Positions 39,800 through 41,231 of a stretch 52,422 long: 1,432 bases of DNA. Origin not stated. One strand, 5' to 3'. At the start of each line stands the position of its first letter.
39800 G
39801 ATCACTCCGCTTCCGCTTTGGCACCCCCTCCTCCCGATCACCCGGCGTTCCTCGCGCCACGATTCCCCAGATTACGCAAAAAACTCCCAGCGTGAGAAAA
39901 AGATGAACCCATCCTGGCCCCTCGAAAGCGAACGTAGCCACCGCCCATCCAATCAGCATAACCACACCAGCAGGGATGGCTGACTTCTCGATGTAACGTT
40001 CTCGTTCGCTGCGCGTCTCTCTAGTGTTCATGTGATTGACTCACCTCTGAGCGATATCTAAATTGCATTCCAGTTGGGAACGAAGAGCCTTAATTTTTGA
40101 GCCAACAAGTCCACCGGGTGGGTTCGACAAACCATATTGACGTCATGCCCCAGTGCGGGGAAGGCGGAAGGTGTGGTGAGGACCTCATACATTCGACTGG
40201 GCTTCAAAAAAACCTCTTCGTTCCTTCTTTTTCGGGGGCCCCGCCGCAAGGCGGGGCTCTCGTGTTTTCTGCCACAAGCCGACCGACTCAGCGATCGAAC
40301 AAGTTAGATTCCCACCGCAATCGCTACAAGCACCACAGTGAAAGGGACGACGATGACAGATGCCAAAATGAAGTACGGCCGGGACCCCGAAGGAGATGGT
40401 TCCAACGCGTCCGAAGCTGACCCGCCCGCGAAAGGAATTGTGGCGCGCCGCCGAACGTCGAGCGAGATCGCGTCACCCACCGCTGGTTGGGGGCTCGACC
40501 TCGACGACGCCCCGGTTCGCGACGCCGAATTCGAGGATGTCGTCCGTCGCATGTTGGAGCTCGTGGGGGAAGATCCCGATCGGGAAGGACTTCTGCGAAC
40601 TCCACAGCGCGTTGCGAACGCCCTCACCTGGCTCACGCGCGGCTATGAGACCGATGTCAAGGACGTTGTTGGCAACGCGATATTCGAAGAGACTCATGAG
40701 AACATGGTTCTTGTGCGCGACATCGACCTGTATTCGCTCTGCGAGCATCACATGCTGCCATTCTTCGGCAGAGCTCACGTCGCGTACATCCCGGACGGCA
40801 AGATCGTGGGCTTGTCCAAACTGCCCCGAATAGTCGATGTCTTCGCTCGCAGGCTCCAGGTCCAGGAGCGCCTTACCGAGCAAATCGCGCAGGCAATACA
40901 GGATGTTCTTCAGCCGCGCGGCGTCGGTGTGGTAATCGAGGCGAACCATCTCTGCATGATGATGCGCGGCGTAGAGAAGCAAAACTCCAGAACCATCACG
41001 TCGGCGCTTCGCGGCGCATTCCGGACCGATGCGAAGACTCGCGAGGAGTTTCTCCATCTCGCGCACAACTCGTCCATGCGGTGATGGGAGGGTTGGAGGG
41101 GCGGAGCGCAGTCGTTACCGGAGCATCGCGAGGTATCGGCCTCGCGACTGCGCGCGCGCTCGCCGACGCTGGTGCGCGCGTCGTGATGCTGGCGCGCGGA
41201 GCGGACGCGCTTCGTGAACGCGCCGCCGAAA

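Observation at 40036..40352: Promoter, rod-like structured RNA and terminator packed into the 320-nt gap upstream of folE: an unclassified riboswitch or sRNA candidate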

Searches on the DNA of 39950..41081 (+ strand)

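Call 4: search_rna_families(source=window, start=39950, end=40420, threshold=evalue, max_evalue=10, show_alignments=4)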
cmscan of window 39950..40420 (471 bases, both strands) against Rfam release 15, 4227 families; matches with E-value up to 10: 9.
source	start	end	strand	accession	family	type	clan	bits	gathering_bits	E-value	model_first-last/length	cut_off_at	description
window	40075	40227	+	RF00013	6S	Gene;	-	21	46.4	0.031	1-187/187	no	6S / SsrS RNA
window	40232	40263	+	RF01791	F6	Gene; sRNA;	-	20.7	46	0.33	1-57/57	no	F6 TB sRNA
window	40232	40263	-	RF01791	F6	Gene; sRNA;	-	20.1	46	0.45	1-57/57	no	F6 TB sRNA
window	40206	40268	+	RF02420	Bp1_162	Gene; sRNA;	-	18.5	50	1.5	1-100/100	no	Burkholderia sRNA Bp1_Cand612_SIPHT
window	40204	40269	+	RF02353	BjrC68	Gene; sRNA;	-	18.1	39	0.031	1-82/82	no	Bradyrhizobiaceae sRNA BjrC68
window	40238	40257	+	RF01519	CC0196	Gene; sRNA;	-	16.8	35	0.24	35-54/58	no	Caulobacter sRNA CC0196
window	40233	40266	-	RF02621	BSnc120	Gene; sRNA;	-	14.4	114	3.8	37-70/88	no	Brucella sRNA 120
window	40236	40259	+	RF01393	isrJ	Gene; sRNA;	-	13.2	37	9.3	51-74/75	no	isrJ Hfq binding RNA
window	40268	40320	-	RF01630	ceN40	Gene; snRNA; snoRNA; CD-box;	-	13.1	35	2.1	1-123/123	no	Nematode snoRNA ceN40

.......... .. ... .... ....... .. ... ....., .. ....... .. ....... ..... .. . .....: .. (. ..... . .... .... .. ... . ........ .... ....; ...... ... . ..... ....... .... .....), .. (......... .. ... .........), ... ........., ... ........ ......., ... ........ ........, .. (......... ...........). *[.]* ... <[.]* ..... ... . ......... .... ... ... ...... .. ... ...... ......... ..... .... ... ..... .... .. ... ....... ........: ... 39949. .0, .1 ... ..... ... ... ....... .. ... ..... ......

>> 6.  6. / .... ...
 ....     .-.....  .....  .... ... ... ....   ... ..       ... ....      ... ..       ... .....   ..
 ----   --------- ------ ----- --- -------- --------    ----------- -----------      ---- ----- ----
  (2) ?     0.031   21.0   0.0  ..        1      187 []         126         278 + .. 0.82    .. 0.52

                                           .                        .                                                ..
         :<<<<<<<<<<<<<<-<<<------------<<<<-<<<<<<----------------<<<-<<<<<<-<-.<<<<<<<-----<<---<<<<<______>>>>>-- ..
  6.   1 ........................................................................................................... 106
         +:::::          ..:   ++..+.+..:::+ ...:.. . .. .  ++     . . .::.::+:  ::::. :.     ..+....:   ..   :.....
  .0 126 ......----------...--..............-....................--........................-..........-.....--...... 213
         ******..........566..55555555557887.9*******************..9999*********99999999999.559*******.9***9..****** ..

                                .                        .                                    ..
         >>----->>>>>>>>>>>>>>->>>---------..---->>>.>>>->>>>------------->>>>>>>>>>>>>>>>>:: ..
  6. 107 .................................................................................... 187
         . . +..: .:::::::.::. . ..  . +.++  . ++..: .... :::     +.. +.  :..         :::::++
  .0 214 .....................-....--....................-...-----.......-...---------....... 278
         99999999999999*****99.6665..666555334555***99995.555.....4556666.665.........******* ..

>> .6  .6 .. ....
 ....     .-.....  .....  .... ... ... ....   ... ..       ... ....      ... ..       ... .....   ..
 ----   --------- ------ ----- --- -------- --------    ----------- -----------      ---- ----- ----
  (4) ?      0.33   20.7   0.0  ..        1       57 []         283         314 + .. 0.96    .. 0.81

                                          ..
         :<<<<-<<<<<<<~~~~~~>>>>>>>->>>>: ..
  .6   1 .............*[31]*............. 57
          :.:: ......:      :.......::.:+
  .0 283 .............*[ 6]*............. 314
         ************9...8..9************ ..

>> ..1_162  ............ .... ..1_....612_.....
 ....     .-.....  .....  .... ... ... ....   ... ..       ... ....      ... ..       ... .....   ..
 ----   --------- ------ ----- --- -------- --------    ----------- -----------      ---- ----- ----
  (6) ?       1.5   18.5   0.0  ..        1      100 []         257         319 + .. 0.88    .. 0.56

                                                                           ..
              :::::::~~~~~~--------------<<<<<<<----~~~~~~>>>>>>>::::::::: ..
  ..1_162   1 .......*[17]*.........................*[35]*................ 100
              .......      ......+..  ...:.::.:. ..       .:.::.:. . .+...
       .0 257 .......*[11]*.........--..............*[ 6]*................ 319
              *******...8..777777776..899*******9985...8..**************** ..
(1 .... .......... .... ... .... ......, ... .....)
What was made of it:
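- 40118..40188 (+): Apical (internal) arm. P3 is GUGGGUUC 40118-40125 with GGACC-U-CAU 40180-40188. P4 is ACCAUAUU 40131-40138 with GGUGUGGU 40170-40177. P5 is CGUC 40141-40144 with GGCG 40163-40166, plus U40146-A40161 and CCCC 40148-40151 with GGGG 40157-40160. The loop is AGUGC. The blocks CAUGCCC and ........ align with the conserved GCC and GGAAgC of Rfam 6S (call 4).
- On 6S RNA (Rfam RF00013, as operationally defined): Window: 21.0 bits, E = 0.031, model positions 1-187 (call 4).
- On 6S RNA (biological class): The conserved Rfam blocks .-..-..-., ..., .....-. and GG-UC-A are matched in order (call 4).
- Rfam RF00013 aligns over its full length (model positions 1-187) to 40075-40227 at 21 bits, with the lowest E-value of the scan (0.031, tied with a terminator hit) (call 4).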

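Call 15: search_rna_families(sources=[L001, L002, L003, L004, L005, L006, L007, L008, L009, L011, L013, L018, L019, L021, L027, L035, L030, L015], threshold=gathering, show_alignments=3)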
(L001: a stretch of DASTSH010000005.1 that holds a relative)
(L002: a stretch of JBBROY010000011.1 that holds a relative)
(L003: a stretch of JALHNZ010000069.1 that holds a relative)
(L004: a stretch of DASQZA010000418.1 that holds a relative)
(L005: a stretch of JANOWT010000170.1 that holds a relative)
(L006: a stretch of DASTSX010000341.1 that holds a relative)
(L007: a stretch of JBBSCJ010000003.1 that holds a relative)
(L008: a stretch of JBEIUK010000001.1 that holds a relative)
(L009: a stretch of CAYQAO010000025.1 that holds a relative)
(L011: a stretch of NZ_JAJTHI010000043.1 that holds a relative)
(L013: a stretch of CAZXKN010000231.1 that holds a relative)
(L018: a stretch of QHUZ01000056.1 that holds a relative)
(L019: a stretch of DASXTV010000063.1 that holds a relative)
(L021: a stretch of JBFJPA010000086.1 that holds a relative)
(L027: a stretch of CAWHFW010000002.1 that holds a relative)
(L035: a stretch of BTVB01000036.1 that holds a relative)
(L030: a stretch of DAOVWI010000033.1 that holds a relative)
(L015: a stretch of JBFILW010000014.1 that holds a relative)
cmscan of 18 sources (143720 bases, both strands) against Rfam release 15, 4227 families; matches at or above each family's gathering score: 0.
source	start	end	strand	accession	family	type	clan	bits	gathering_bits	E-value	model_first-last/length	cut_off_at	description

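Call 25: build_rna_model(alignment_id=A2, structure=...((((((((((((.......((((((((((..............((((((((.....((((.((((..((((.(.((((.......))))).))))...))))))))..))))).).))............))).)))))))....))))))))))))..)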
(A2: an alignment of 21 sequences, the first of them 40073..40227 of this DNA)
Model R1 built from alignment A2 (21 sequences, 162 columns); structure: as given.
model positions 154; base pairs 46; branch points 0; effective number of sequences 3.75; information 0.59 bits per position. Calibrated on 0.2 Mb of random sequence (short: E-values are rough).
structure used (alignment columns):
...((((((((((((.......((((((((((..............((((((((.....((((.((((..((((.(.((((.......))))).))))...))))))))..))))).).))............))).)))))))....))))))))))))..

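Call 26: search_with_rna_model(model_id=R1, sources=[window, L001, L002, L003, L004, L005, L006, L007, L008, L009, L010, L011, L012, L013, L014, L015, L016, L017, L018, L019, L020, L021, L022, L023, L024, L025, L026, L027, L028, L029, L030, L031, L032, L033, L034, L035, L036, L037, L038, L039, L040, L041, L042, L043, L044, L045, L046, L047, L048, L049, L050, L051, L052, L053, L054, L055, L056, L057, L058, L059, L060, L061, L062, L063, L064, L065, L066, L067, L068, L069, L070, L071, L072, L073, L074, L075, L076, L077, L078, L079, L080], max_evalue=1, make_alignment=true)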
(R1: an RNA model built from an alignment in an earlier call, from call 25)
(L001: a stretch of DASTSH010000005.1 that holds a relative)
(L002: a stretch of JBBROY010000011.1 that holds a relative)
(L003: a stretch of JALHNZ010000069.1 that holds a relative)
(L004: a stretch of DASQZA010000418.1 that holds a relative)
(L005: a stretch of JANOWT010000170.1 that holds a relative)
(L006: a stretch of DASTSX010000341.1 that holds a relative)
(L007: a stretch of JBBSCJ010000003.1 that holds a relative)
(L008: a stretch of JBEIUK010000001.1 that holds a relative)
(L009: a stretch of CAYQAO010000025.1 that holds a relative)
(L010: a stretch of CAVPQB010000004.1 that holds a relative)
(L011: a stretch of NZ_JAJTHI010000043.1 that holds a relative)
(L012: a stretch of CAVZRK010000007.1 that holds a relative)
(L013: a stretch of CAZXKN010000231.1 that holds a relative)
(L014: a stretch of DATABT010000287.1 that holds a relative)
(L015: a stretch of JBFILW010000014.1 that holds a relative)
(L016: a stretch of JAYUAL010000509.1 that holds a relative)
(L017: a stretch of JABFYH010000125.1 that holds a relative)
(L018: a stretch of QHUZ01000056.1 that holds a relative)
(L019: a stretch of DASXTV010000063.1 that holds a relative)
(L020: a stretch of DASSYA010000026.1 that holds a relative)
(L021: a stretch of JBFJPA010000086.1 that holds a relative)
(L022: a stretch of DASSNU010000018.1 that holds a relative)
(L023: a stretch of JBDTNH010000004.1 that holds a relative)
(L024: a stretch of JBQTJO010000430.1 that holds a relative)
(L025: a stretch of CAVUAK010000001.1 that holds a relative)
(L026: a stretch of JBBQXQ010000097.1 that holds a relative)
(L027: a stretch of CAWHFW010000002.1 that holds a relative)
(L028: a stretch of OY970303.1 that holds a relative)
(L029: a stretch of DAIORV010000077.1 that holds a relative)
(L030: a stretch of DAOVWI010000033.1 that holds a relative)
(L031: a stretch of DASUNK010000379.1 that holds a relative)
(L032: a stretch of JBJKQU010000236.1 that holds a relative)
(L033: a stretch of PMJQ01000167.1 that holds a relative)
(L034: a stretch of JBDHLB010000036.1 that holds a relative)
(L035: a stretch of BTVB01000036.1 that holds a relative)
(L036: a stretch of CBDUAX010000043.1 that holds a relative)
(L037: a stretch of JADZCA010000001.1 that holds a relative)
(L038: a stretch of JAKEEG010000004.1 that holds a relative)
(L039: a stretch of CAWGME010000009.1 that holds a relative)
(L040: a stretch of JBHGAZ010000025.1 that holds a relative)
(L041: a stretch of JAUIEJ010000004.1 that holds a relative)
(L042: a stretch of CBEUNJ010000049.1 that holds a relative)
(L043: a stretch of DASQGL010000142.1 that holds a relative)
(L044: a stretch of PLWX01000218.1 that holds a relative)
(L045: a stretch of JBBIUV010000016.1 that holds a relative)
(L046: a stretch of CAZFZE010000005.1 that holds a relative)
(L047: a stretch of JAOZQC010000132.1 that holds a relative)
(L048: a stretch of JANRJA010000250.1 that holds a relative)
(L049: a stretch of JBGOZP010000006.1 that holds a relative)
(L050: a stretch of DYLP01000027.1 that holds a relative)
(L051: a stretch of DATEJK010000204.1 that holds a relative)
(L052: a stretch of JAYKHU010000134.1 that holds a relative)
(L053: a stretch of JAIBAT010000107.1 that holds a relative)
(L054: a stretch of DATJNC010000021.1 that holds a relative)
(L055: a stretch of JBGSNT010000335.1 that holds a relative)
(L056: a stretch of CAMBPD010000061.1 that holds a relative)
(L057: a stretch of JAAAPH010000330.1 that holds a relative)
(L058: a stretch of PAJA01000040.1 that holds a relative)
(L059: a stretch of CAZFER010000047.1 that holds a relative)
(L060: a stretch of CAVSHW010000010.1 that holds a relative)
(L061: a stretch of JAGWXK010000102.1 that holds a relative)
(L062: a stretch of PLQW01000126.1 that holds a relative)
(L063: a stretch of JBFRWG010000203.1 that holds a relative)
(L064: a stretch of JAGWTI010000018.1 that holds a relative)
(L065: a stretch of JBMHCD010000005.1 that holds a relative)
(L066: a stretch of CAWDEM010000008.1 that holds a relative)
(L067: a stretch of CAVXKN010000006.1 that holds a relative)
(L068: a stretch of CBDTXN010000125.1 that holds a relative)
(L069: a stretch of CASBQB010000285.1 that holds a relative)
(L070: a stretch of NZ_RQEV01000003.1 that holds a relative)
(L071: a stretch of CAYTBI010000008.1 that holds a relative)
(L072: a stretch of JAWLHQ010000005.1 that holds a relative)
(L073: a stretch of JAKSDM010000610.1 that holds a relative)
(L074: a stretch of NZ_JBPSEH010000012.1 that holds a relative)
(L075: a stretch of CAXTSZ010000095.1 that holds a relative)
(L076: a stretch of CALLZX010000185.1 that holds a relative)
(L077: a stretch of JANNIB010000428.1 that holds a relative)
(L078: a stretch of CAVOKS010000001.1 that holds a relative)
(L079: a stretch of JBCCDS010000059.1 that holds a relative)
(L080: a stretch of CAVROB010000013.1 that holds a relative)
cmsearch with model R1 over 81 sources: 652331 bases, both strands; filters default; matches with E-value up to 1: 26.
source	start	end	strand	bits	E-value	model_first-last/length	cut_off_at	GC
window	40073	40227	+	149.2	1.7e-39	1-154/154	no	0.52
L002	2204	2357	+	146.9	7.2e-39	1-154/154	no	0.52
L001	2035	2189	+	140.3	5.7e-37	1-154/154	no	0.54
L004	3200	3354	+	136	9.6e-36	1-154/154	no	0.52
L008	3330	3483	+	131.4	1.9e-34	1-154/154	no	0.56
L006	718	873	+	131.3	2e-34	1-154/154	no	0.54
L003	3263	3416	+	130.5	3.4e-34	1-154/154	no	0.54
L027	3269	3419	+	129.9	5.4e-34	1-154/154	no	0.62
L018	2176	2329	+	127.8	2e-33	1-154/154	no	0.57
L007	3199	3353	+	127.6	2.3e-33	1-154/154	no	0.55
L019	2525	2677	+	125.1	1.2e-32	1-154/154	no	0.55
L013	2388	2540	+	124.6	1.7e-32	1-154/154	no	0.54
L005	241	392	+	117.7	1.5e-30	1-154/154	no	0.54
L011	3251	3405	+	114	1.8e-29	1-154/154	no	0.55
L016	3366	3516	+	113.8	2e-29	1-154/154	no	0.65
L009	3189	3341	+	112.5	4.8e-29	1-154/154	no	0.56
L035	2898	3050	+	108.5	6.7e-28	1-154/154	no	0.64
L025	3354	3506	+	100.1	1.7e-25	1-154/154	no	0.6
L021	1614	1766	+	100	1.8e-25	1-154/154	no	0.62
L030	3330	3482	+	92.4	2.7e-23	1-154/154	no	0.57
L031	520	677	+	91.2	5.6e-23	1-154/154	no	0.63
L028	3301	3453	+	83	1.2e-20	1-154/154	no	0.65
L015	1855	2004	+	81.8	2.8e-20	1-154/154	no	0.58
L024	2121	2281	-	78.9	1.9e-19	1-154/154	no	0.58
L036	1113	1266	+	61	2.4e-14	1-154/154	no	0.6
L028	5889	5945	-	14.4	0.47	1-154/154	no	0.67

Alignment A3: 26 matches aligned to the model, 175 columns, each read 5' to 3' on its own strand. Consensus structure (alignment columns), stored with it:
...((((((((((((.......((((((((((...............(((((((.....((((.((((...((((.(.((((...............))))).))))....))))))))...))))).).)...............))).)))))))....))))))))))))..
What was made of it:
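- On Riboswitch / transcription-attenuation leader: In L024 the RNA is on the strand opposite to folE (call 26).
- In one genome the RNA is on the strand opposite to folE (L024, call 26).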

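Call 27: search_with_rna_model(model_id=R1, sources=[window, L001, L002, L003, L004, L005, L006, L007, L008, L009, L011, L013, L015, L016, L018, L019, L021, L024, L025, L027, L028, L030, L031, L035, L036], max_evalue=0.00001, make_alignment=true, show_alignments=1)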
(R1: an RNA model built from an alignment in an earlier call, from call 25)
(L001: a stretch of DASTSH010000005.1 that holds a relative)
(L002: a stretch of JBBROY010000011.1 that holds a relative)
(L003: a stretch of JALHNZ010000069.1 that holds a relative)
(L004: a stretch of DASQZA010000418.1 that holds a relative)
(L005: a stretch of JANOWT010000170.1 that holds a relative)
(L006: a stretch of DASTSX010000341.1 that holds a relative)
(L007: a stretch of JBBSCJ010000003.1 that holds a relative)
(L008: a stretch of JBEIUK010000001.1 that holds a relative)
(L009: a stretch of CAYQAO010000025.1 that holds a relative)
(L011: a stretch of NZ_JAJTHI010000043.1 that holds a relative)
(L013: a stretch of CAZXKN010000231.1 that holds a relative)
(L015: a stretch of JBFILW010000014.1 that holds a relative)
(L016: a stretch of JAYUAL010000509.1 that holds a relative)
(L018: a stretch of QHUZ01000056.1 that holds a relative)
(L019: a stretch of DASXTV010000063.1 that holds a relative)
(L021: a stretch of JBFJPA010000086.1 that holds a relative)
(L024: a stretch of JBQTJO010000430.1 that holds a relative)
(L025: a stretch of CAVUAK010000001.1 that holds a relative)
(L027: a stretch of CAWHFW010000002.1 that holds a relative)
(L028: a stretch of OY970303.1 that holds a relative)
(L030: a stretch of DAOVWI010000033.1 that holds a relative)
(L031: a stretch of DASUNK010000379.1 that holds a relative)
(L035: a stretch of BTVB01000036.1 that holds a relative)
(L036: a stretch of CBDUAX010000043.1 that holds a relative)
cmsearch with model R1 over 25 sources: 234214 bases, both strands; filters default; matches with E-value up to 0.00001: 25.
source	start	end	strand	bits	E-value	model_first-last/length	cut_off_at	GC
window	40073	40227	+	149.2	6e-40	1-154/154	no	0.52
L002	2204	2357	+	146.9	2.6e-39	1-154/154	no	0.52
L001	2035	2189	+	140.3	2e-37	1-154/154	no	0.54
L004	3200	3354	+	136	3.4e-36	1-154/154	no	0.52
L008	3330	3483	+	131.4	6.9e-35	1-154/154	no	0.56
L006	718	873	+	131.3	7.3e-35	1-154/154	no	0.54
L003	3263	3416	+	130.5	1.2e-34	1-154/154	no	0.54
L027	3269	3419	+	129.9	1.9e-34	1-154/154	no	0.62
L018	2176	2329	+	127.8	7.3e-34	1-154/154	no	0.57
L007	3199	3353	+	127.6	8.2e-34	1-154/154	no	0.55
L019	2525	2677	+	125.1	4.4e-33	1-154/154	no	0.55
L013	2388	2540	+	124.6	6.1e-33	1-154/154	no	0.54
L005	241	392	+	117.7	5.5e-31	1-154/154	no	0.54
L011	3251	3405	+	114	6.5e-30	1-154/154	no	0.55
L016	3366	3516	+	113.8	7.3e-30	1-154/154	no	0.65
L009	3189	3341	+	112.5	1.7e-29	1-154/154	no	0.56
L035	2898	3050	+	108.5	2.4e-28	1-154/154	no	0.64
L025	3354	3506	+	100.1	6e-26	1-154/154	no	0.6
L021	1614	1766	+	100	6.4e-26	1-154/154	no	0.62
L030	3330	3482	+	92.4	9.5e-24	1-154/154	no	0.57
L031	520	677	+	91.2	2e-23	1-154/154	no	0.63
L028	3301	3453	+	83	4.4e-21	1-154/154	no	0.65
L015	1855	2004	+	81.8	1e-20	1-154/154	no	0.58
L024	2121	2281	-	78.9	6.7e-20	1-154/154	no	0.58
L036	1113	1266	+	61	8.7e-15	1-154/154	no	0.6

Alignment A4: 25 matches aligned to the model, 167 columns, each read 5' to 3' on its own strand. Consensus structure (alignment columns), stored with it:
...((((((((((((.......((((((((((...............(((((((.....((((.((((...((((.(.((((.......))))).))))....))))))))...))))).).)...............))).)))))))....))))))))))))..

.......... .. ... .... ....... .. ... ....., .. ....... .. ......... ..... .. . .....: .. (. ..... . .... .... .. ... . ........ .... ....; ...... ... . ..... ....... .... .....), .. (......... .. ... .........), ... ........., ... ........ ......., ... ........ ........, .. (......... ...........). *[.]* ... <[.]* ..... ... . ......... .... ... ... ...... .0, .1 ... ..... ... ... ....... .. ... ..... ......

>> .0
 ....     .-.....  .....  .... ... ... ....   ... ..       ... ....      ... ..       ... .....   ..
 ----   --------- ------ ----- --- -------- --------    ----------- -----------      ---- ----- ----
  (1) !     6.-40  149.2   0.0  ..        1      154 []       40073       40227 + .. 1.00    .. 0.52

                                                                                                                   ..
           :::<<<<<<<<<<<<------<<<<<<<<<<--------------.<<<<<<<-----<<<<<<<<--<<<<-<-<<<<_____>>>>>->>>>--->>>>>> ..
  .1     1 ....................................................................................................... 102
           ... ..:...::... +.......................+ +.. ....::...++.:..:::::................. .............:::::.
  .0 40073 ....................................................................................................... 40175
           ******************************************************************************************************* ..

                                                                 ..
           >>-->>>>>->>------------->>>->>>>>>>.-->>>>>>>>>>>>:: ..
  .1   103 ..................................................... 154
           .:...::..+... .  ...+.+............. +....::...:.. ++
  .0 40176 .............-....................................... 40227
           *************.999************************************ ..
